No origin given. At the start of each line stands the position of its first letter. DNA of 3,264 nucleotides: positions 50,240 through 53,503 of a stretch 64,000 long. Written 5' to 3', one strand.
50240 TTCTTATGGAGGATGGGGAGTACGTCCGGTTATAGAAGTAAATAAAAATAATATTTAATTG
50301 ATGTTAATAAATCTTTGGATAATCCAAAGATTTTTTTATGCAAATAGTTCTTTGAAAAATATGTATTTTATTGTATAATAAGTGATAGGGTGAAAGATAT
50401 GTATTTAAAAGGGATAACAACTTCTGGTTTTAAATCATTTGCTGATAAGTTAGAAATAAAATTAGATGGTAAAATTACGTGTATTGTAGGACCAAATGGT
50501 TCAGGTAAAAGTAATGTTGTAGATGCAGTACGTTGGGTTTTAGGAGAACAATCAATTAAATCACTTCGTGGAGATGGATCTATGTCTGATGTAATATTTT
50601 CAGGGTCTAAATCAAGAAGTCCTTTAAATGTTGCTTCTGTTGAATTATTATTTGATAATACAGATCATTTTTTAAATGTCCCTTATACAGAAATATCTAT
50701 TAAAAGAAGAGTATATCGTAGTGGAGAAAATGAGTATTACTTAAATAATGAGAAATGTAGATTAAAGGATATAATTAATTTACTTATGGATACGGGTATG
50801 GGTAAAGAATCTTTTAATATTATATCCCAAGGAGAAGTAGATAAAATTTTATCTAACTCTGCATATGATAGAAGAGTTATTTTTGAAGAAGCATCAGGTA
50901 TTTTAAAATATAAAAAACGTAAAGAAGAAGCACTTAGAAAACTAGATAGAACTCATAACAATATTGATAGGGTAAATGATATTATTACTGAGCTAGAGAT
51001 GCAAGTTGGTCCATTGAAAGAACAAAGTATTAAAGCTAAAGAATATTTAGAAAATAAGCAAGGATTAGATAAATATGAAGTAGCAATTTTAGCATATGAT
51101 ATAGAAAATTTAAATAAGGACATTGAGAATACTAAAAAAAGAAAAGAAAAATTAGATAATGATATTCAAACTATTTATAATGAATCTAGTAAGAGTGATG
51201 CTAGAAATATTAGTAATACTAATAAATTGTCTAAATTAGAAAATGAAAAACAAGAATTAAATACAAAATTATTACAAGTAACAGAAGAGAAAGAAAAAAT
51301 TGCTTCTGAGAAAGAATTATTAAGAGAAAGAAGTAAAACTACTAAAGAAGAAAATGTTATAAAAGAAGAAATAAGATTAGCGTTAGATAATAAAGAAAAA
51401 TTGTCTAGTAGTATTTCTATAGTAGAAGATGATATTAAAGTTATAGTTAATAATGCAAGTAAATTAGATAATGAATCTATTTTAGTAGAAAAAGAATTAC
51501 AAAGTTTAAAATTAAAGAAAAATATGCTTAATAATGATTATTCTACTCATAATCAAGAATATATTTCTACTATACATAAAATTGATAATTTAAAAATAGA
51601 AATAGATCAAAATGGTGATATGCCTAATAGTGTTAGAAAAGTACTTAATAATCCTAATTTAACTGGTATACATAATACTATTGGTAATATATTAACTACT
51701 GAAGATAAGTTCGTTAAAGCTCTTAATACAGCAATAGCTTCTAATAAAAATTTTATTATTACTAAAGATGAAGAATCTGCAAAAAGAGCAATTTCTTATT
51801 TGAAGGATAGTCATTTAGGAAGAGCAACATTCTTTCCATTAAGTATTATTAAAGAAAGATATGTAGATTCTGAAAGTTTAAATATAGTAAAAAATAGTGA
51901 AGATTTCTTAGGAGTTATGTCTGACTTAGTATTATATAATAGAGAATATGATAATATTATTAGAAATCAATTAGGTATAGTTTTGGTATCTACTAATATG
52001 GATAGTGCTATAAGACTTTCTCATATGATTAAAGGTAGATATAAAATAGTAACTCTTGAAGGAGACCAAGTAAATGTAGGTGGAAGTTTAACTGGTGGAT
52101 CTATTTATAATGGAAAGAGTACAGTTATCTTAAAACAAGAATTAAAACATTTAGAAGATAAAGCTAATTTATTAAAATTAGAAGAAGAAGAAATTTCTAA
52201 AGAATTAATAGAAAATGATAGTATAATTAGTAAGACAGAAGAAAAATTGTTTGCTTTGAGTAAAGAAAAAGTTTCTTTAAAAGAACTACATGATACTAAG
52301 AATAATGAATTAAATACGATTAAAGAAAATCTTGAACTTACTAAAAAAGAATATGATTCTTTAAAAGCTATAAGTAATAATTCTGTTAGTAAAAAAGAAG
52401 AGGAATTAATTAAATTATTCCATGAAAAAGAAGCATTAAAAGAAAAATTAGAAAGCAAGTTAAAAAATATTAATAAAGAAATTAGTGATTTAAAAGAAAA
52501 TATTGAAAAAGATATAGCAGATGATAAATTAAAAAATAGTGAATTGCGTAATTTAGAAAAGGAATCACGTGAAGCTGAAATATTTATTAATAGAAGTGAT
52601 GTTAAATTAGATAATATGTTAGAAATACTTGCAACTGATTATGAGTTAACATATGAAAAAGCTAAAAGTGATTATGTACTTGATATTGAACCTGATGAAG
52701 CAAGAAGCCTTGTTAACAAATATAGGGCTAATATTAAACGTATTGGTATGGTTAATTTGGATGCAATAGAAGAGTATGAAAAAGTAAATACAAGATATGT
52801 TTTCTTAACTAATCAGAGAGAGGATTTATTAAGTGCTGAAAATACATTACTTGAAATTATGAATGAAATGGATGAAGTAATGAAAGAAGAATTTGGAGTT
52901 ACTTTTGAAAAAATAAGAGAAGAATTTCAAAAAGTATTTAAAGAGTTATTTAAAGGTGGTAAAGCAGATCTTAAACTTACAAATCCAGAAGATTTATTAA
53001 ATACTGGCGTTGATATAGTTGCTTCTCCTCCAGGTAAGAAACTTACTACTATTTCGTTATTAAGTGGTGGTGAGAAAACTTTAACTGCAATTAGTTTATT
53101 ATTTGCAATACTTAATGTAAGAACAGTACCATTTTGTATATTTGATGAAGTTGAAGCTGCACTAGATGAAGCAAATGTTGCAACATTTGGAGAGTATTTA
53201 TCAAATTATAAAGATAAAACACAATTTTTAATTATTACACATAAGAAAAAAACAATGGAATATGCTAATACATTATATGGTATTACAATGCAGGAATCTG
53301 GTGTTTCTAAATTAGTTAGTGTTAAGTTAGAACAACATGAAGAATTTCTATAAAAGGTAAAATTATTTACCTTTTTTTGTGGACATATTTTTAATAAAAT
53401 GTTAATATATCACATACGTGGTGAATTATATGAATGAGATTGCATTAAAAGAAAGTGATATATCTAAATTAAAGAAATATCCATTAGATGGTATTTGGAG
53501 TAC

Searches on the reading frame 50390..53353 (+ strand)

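Call 15: search_protein_families(library=pfam, proteins=[window:50390-53353:+], max_evalue=1)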
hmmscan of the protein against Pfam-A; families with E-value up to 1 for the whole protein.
window:50390-53353:+ (987 aa): 6 families
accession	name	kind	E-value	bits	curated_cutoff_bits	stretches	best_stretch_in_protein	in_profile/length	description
PF02463.25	SMC_N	-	3.1e-58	197.2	40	1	5-974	1-220/220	RecF/RecN/SMC N terminal domain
PF06470.18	SMC_hinge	-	5.2e-20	72.4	22.5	1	425-543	2-115/116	SMC proteins Flexible Hinge Domain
PF13476.12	AAA_23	-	1.6e-07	32.6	27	1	10-293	3-199/201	AAA domain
PF13304.12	AAA_21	-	4.3e-07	30.7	27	2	29-91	1-52/304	AAA domain, putative AbiEii toxin, Type IV TA system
PF13555.12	AAA_29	-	2.2e-06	27.8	27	1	20-51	16-46/61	P-loop containing region of AAA domain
PF13175.12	AAA_15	-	4.1e-05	23.8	32.1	1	4-409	1-302/374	AAA ATPase domain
